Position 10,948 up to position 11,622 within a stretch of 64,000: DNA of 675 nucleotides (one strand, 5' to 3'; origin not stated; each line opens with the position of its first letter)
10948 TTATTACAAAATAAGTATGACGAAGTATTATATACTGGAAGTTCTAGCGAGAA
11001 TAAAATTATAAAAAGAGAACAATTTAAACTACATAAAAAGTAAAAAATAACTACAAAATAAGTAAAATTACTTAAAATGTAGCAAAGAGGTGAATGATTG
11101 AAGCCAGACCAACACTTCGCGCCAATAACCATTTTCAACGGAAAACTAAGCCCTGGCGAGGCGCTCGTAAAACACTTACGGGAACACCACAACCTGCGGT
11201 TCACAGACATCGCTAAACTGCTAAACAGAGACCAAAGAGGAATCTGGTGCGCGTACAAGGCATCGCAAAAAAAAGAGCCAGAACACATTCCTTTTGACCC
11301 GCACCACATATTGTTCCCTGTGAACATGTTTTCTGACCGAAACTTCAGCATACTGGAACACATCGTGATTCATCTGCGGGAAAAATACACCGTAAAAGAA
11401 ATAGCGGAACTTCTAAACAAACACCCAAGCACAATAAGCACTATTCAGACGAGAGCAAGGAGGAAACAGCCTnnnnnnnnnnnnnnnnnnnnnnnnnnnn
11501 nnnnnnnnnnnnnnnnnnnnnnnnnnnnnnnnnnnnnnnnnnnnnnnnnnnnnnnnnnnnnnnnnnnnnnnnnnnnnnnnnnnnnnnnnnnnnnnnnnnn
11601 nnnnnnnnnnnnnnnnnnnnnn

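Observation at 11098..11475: Tandem sigma-70-region-4/HTH_10-like regulator translationally coupled to the giant surface protein gene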

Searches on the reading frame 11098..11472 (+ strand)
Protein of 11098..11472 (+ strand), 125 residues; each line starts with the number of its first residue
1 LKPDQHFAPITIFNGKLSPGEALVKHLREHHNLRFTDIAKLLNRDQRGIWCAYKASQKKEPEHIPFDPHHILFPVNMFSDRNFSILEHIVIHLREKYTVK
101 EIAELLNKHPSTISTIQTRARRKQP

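Call 3: search_protein_families(library=pfam, proteins=[window:11098-11472:+], max_evalue=1)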
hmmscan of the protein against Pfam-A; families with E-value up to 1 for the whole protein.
window:11098-11472:+ (125 aa): 22 families
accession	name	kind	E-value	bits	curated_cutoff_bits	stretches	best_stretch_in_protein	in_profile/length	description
PF13936.12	HTH_38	-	9e-08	32.2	27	1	88-115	12-39/44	Helix-turn-helix domain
PF13384.12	HTH_23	-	4.2e-06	26.8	24.6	1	88-119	9-40/50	Homeodomain-like domain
PF04545.22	Sigma70_r4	-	0.00011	22.1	24.1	1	95-123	19-47/50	Sigma-70, region 4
PF25212.1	HVO_A0114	-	0.00012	22.2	27.6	1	61-114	5-54/84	HVO_A0114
PF08281.18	Sigma70_r4_2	-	0.00015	21.8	25.7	1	95-123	25-53/54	Sigma-70, region 4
PF13542.12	HTH_Tnp_ISL3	-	0.0016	18.3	27.4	1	88-119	19-49/51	Helix-turn-helix domain of transposase family ISL3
PF13560.12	HTH_31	-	0.0017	19.1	27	0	23-46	5-28/64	Helix-turn-helix domain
PF13551.12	HTH_29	-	0.0017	18.9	28.1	1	89-121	4-37/64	Winged helix-turn helix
PF01047.28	MarR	-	0.0019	18.5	24.6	1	91-116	12-37/59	MarR family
PF01022.26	HTH_5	-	0.0025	18.1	22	1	95-114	14-33/47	Bacterial regulatory protein, arsR family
PF12728.13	HTH_17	-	0.0065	17.2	27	1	97-113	2-18/51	Helix-turn-helix domain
PF06056.18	Terminase_5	-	0.018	15.4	20.3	1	96-121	13-38/58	Putative ATPase subunit of terminase (gpP-like)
PF09339.16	HTH_IclR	-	0.027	14.7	22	0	81-114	4-36/52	IclR helix-turn-helix domain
PF13411.12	MerR_1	-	0.058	13.9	21.6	0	78-107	38-67/69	MerR HTH family regulatory protein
PF01381.28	HTH_3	-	0.06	13.8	23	1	95-114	6-27/55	Helix-turn-helix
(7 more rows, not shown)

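Call 7: search_protein_families(library=ncbifam, proteins=[window:11098-11472:+], max_evalue=1)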
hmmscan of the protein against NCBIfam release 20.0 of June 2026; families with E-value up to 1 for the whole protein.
window:11098-11472:+ (125 aa): 12 families
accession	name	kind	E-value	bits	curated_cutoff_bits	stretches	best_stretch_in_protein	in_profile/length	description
TIGR02937.1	sigma70-ECF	superfamily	4.1e-06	26.5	42.9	1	28-123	104-160/165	sigma-70 family RNA polymerase sigma factor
NF058625.1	sigma_PG0214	equivalog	4e-05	23.4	130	1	87-123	118-156/170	GFO_1088 family ECF-type sigma factor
TIGR02952.1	Sig70_famx2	equivalog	0.00019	21.4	206.45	1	90-121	132-163/170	ECF subfamily RNA polymerase sigma factor, BldN family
TIGR02984.1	Sig-70_plancto1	subfamily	0.00085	18.9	183.75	1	87-121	147-181/189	RNA polymerase sigma-70 factor, Planctomycetaceae-specific subfamily 1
TIGR02957.1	SigX4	subfamily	0.0015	17.8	323.25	1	85-123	111-151/281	RNA polymerase sigma-70 factor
NF033788.1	HTH_metalloreg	subfamily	0.013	15.3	55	0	89-114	16-43/77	metalloregulator ArsR/SmtB family transcription factor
NF007214.0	PRK09636.1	subfamily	0.015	14.5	271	0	7-47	107-146/293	RNA polymerase sigma factor SigJ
TIGR02954.1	Sig70_famx3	hypoth_equivalog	0.039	13.7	188.5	1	41-122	82-161/170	RNA polymerase sigma-70 factor, TIGR02954 family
NF005385.0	PRK06930.1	subfamily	0.045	13.4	136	1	90-123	124-157/170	positive control sigma-like factor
NF008098.0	PRK10840.1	equivalog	0.054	13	235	0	77-120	145-189/216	response regulator transcription factor RcsB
TIGR01764.1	excise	domain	0.16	12.3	28.8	1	97-113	2-18/49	excisionase family DNA-binding protein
NF004943.0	PRK06292.2-1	equivalog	0.21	10.3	432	1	85-122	417-454/456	dihydrolipoyl dehydrogenase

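Call 9: find_homologous_proteins(query=window:11098-11472:+, max_evalue=0.01)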
Query window:11098-11472:+ (125 aa): 24 proteins with E <= 0.01 among 34 candidates.
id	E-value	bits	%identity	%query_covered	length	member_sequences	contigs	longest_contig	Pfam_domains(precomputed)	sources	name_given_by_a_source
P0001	5.7e-74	264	92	100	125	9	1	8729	PF13936.13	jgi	-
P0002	2.4e-70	252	89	100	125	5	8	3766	PF13936.13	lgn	-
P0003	1.2e-66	240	90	94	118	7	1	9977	PF13384.13,PF13936.13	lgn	-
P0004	5.5e-35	138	54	98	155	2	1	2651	-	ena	-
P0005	1.6e-34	137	52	98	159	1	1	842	-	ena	-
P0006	3.0e-34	136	53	98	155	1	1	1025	PF13384.13,PF13936.13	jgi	jgi:DNA-binding NarL/FixJ family response regulator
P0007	9.2e-34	134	57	92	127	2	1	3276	PF13936.13,PF08281.19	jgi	jgi:DNA-directed RNA polymerase specialized sigma24 family protein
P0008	3.3e-33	132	57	92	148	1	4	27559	PF13936.13,PF08281.19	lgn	-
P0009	3.9e-33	132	57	96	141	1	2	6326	PF13936.13,PF08281.19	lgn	-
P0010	5.8e-33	131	54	92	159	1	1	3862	PF13936.13,PF08281.19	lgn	-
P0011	1.9e-32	130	54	93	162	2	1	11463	PF13936.13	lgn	-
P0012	2.2e-32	130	54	98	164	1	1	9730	PF13936.13,PF08281.19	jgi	jgi:DNA-binding CsgD family transcriptional regulator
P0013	3.3e-32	129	52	97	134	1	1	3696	PF13936.13,PF08281.19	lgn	-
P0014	3.4e-32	129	56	92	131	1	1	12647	PF13936.13,PF08281.19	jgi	jgi:DNA-directed RNA polymerase specialized sigma24 family protein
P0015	4.5e-32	129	54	92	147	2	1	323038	PF13936.13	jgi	-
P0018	1.6e-30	124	53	92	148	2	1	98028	PF13936.13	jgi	-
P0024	5.2e-25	106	51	93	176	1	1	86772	-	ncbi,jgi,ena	-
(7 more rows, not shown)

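Call 11: find_encoding_contigs(protein=P0015, flank=8000, max_places=2)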
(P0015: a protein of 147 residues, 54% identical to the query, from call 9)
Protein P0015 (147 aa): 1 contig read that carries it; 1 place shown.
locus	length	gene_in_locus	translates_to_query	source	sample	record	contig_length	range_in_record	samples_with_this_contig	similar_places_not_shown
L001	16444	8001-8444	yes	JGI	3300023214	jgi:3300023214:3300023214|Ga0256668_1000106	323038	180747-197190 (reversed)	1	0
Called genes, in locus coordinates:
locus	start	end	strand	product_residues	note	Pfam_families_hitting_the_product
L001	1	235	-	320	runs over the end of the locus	-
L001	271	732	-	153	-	PF06695:Sm_multidrug_ex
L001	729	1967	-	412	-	PF18144:SMODS (faint), PF01909:NTP_transf_2, PF09249:tRNA_NucTransf2, PF21133:CAA_C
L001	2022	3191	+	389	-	PF00999:Na_H_Exchanger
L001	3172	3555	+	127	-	PF18477:PIN_9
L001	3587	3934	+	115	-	PF00581:Rhodanese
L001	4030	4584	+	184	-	PF03876:SHS2_Rpb7-N, PF00575:S1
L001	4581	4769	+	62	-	PF06093:Spt4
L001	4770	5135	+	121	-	PF01282:Ribosomal_S24e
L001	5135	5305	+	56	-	PF01599:Ribosomal_S27, PF22191:IBR_1 (weak)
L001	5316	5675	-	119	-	PF01850:PIN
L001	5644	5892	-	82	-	PF02697:VAPB_antitox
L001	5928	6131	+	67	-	-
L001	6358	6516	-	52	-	-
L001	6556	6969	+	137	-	PF01467:CTP_transf_like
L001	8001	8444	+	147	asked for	PF13936:HTH_38 (faint)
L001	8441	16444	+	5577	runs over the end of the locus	PF13385:Laminin_G_3, PF13750:Big_3_3 (faint), PF13385:Laminin_G_3, PF07705:CARDB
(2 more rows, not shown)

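Call 12: find_encoding_contigs(protein=P0024, flank=8000, max_places=2)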
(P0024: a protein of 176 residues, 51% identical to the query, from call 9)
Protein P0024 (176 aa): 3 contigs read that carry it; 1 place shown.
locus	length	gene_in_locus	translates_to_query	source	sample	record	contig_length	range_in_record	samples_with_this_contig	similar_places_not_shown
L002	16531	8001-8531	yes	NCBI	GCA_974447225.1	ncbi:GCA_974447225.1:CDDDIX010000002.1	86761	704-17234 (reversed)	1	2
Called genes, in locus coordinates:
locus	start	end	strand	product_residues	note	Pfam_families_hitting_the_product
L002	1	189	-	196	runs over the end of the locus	PF02163:Peptidase_M50 (faint)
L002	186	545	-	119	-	-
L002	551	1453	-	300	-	PF00557:Peptidase_M24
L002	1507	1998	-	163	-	-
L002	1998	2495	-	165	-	-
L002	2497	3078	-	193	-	-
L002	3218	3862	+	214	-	PF13428:TPR_14 (faint), PF13432:TPR_16 (faint), PF12895:ANAPC3 (faint), PF13371:TPR_9 (weak), PF00515:TPR_1, PF07719:TPR_2, PF13181:TPR_8 (weak), PF13414:TPR_11 (weak), +3 more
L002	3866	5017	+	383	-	PF02163:Peptidase_M50, PF13180:PDZ_2, PF17820:PDZ_6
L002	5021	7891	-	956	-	PF05048:NosD, PF13229:Beta_helix, PF05048:NosD, PF13229:Beta_helix, PF05048:NosD (weak), PF13229:Beta_helix, PF01551:Peptidase_M23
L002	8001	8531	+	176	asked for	-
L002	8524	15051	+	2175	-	PF05048:NosD (weak), PF13229:Beta_helix, PF05048:NosD, PF13229:Beta_helix, PF07705:CARDB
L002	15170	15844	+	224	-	-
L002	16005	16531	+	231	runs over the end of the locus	-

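Call 13: find_encoding_contigs(protein=P0018, flank=8000, max_places=2)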
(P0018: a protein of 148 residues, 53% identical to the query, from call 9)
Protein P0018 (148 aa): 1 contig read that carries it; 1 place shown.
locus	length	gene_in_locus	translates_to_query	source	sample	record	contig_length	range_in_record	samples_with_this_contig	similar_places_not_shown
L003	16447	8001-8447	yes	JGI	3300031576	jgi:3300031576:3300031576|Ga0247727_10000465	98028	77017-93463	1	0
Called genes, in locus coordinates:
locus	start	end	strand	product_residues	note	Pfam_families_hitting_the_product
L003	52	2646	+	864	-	PF04851:ResIII (weak), PF00270:DEAD, PF00271:Helicase_C, PF22590:Cas3-like_C_2 (faint), PF19306:WHD_Lhr, PF08494:DEAD_assoc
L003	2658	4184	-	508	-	-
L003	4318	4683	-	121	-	-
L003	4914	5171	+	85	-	-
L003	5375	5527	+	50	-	PF23477:zf_Tbcl_2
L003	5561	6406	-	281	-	PF00730:HhH-GPD, PF00633:HHH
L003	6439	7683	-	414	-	PF00082:Peptidase_S8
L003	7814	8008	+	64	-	-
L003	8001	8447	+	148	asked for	PF13936:HTH_38 (faint)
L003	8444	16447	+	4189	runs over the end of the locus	?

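Call 15: find_related_loci(query=A1, collection=genome_contigs, flank=10000)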
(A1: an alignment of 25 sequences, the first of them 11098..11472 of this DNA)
Query A1 (125 aa) in genome_contigs; peptide patterns used: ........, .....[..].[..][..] (x = any residue, [..] = any of these).
142 stretches matched a pattern; 31 encode a relative of the query (tblastn E <= 1e-3); 29 distinct loci.
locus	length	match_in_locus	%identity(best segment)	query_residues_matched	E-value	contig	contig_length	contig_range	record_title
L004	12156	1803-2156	51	9-124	9e-36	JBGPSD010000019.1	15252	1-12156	MAG: Candidatus Nanoarchaeia archaeon isolate OBJ1_062018_130_26 k141_1506332_length_15252_cov_9.9750, whole genome shot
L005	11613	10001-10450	52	5-125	4e-36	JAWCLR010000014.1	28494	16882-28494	MAG: Candidatus Woesearchaeota archaeon isolate JZ-2_201705_bins_23 JZ-2_201705_bins_23_scaffold_14, whole genome shotgu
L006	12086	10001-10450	52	5-125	4e-36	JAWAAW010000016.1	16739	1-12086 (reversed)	MAG: Candidatus Woesearchaeota archaeon isolate JZ-4_201709_bins_170 JZ-4_201709_bins_170_scaffold_16, whole genome shot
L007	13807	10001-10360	51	4-123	8e-38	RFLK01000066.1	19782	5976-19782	MAG: Candidatus Woesearchaeota archaeon isolate J152 k99_785372, whole genome shotgun sequence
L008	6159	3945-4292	52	9-123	5e-35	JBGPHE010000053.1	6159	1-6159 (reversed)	MAG: Candidatus Nanoarchaeia archaeon isolate OBJ_0618_7090110_366 k141_9028244_length_6159_cov_180.7964, whole genome s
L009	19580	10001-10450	53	9-125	2e-34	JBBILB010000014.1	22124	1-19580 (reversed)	MAG: Candidatus Woesearchaeota archaeon isolate PGS172224_bin_2 NODE_1915_length_22124_cov_3.44688, whole genome shotgun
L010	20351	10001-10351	47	9-123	1e-31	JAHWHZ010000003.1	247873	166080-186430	MAG: Candidatus Woesearchaeota archaeon isolate Yap200.bin2.134 contig_69, whole genome shotgun sequence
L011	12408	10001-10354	48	9-124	5e-34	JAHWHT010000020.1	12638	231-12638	MAG: Candidatus Woesearchaeota archaeon isolate Yap100.bin1.6 contig_7470, whole genome shotgun sequence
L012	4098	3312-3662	47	9-123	4e-33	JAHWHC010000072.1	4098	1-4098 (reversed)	MAG: Candidatus Woesearchaeota archaeon isolate FT1_425 k127_60041292, whole genome shotgun sequence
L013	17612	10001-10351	48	9-123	5e-33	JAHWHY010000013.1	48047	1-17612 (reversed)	MAG: Candidatus Woesearchaeota archaeon isolate Yap150.bin7.227 contig-145_1141, whole genome shotgun sequence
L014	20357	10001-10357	45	7-123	3e-30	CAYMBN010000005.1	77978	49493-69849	MAG TPA_asm: uncultured Methanosarcinales archaeon isolate SRP077602_co2_87 genome assembly, contig: NODE_443_length_779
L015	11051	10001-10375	40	1-123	2e-29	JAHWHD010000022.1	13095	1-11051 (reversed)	MAG: Candidatus Woesearchaeota archaeon isolate FT1_799 k127_5799322, whole genome shotgun sequence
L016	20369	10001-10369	43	4-124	3e-29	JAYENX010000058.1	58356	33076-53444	MAG: Nanoarchaeota archaeon isolate MAG044 MAG044_58, whole genome shotgun sequence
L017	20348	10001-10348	43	9-123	7e-29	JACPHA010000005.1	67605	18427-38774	MAG: Candidatus Pacearchaeota archaeon isolate NC_groundwater_402_Ag_B-0.1um_34_21 GD18-4_B1_scaffold_306492, whole geno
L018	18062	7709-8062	50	9-124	2e-34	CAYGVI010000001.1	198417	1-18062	MAG TPA_asm: uncultured Methanosarcinales archaeon isolate ERP119294_co2_107 genome assembly, contig: k141_328456, whole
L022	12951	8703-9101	41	9-125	1e-23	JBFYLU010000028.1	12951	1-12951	MAG: Nanoarchaeota archaeon isolate PPR_0044 k121_1027270, whole genome shotgun sequence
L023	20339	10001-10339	44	9-123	3e-23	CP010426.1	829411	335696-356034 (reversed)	MAG: archaeon GW2011_AR20 chromosome, complete genome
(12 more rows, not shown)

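Call 21: search_solved_structures(query=A1, max_evalue=1, show_alignments=3)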
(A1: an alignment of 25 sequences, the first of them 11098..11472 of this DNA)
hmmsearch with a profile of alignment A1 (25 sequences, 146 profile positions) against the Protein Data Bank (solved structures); distinct sequences matched with E-value up to 1: 2.
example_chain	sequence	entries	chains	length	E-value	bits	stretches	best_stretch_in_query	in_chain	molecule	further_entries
8fjg_A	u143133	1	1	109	0.031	17.4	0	73-124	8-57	H12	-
3b7h_A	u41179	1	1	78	0.99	12.5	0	106-143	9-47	Prophage Lp1 protein 11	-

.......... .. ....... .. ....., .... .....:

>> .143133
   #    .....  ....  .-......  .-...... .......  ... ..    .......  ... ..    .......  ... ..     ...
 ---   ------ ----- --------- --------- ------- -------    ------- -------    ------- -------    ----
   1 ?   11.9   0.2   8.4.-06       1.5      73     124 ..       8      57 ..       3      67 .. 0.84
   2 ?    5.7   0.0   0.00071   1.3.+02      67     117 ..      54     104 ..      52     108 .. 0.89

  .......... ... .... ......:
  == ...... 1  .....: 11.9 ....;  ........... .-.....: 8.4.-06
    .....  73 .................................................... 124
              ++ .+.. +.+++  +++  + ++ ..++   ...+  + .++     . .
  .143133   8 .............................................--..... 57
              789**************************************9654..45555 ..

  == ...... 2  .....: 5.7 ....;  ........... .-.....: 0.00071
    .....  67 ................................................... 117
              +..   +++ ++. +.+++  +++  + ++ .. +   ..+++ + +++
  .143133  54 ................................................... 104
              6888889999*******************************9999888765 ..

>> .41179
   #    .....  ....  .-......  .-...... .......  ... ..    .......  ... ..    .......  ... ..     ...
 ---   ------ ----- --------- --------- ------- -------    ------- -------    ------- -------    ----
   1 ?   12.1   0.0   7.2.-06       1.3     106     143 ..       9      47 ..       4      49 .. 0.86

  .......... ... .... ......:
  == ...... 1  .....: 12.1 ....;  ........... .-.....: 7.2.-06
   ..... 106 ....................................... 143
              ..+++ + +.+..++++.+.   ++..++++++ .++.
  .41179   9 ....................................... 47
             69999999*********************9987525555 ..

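Call 24: predict_structure(alignment_id=A1)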
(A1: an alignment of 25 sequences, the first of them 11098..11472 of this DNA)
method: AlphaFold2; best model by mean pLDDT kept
length: 125 residues; sequences in the alignment: 25
mean_pLDDT: 91.6   pTM: 0.84
mean pLDDT of the five models: 91.6, 91.5, 91.5, 91.3, 90.7
residues with pLDDT >= 90: 108; 70-90: 12; 50-70: 3; < 50: 2
segments of 3 or more residues with pLDDT < 50: none
pLDDT, mean of each block of 10 residues (from residue 1): 75 92 96 95 95 96 81 93 94 94 95 95 85
secondary structure, 60 per line:
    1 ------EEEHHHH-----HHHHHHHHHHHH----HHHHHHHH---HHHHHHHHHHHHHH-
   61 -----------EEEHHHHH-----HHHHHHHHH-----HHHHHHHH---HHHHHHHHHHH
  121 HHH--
elements in order: E7-9 H10-13 H19-30 H35-42 H46-59 E72-74 H75-79 H85-93 H99-106 H110-123

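Call 30: find_encoding_contigs(protein=P0001, flank=6000, max_places=2)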
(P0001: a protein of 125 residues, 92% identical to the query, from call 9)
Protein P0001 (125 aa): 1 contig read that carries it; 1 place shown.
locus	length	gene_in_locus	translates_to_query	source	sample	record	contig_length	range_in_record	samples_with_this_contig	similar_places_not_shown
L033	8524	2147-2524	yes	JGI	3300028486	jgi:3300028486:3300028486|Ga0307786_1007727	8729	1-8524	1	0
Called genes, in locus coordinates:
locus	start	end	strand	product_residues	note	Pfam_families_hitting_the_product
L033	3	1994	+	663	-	?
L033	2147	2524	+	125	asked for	PF13936:HTH_38 (faint)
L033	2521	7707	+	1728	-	PF07705:CARDB (weak)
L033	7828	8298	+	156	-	-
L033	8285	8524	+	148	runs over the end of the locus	?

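Call 31: find_encoding_contigs(protein=P0003, flank=6000, max_places=2)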
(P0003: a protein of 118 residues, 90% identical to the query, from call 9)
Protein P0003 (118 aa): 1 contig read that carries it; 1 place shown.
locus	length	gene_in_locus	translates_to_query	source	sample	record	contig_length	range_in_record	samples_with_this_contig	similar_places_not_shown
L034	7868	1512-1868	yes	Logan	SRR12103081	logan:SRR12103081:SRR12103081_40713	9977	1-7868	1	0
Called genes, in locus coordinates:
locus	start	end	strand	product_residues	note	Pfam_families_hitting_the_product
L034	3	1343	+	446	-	?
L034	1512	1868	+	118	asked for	PF13936:HTH_38 (faint), PF13384:HTH_23 (faint)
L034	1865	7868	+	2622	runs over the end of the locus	PF07705:CARDB (weak)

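Call 32: find_encoding_contigs(protein=P0002, flank=6000, max_places=3)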
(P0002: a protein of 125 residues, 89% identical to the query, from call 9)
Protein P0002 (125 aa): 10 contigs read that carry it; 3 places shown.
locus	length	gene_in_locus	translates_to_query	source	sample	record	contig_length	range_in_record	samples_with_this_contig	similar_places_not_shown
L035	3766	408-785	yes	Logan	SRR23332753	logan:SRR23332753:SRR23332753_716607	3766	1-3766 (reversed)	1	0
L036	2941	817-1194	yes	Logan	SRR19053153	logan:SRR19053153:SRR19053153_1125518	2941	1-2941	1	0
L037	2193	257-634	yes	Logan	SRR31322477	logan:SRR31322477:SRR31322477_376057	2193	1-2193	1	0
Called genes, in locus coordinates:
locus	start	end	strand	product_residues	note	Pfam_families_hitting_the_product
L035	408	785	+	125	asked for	PF13936:HTH_38 (faint)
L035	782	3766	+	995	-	?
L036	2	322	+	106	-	?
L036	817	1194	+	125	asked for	PF13936:HTH_38 (faint)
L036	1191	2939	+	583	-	?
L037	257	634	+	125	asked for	PF13936:HTH_38 (faint)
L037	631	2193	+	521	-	?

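Call 50: search_protein_families(library=pfam, proteins=[L023:15372-16385:+, L023:16367-16939:+, L023:16939-18840:+, L023:8072-9430:+, L023:10341-15338:+, L022:2763-9101:+], max_evalue=0.001)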
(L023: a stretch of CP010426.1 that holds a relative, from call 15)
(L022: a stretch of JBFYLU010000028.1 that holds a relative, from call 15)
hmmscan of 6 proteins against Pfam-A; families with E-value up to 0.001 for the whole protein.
L023:15372-16385:+ (338 aa): 0 families

L023:16367-16939:+ (191 aa): 0 families

L023:16939-18840:+ (634 aa): 0 families

L023:8072-9430:+ (453 aa): 4 families
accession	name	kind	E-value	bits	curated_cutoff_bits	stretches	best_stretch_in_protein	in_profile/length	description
PF01406.26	tRNA-synt_1e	-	6.6e-92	308.5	27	1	15-325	2-300/301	tRNA synthetases class I (C) catalytic domain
PF09334.17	tRNA-synt_1g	-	1.2e-13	51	20.1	1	36-160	14-129/391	tRNA synthetases class I (M)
PF01921.24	tRNA-synt_1f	-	1.7e-07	30.9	27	1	224-345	227-350/360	tRNA synthetases class I (K)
PF23493.1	CysS_C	-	2.5e-05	24.7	23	1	404-446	4-46/51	Cysteinyl-tRNA ligase anticodon binding domain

L023:10341-15338:+ (1666 aa): 2 families
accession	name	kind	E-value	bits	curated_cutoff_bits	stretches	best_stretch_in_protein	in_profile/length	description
PF13936.12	HTH_38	-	3.7e-05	23.8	27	0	1616-1647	5-37/44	Helix-turn-helix domain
PF13384.12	HTH_23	-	0.00062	19.9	24.6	0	1562-1601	15-49/50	Homeodomain-like domain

L022:2763-9101:+ (2113 aa): 0 families

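Call 51: search_protein_representatives(alignment_id=A1)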
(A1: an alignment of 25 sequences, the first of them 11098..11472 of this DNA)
Query: 25 sequences, 146 profile positions. Proteins with E-value up to 0.001 (for the whole library): 2167; up to 1e-10: 1875; up to 1e-30: 444. The best 150 are listed.
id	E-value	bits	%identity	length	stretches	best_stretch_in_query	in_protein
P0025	4.8e-75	266.6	-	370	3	13-145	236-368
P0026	2.9e-74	264.0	-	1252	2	11-145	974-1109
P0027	7.5e-72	256.2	-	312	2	14-145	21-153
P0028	9.9e-71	252.6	-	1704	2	17-144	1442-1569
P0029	2.8e-70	251.1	-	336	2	17-145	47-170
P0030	1.3e-66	239.2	-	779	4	15-116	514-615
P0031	1.6e-65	235.7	-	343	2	19-145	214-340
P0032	3.4e-65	234.6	-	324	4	7-115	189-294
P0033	4.8e-65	234.1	-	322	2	18-145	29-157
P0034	7.4e-65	233.5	-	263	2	21-145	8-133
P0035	2.1e-64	232.0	-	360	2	19-145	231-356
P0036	3.3e-64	231.4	-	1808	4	9-144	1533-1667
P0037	1.0e-63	229.8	-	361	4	20-145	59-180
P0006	9.0e-62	223.5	-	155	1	2-145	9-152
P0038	4.5e-61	221.2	-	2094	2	15-145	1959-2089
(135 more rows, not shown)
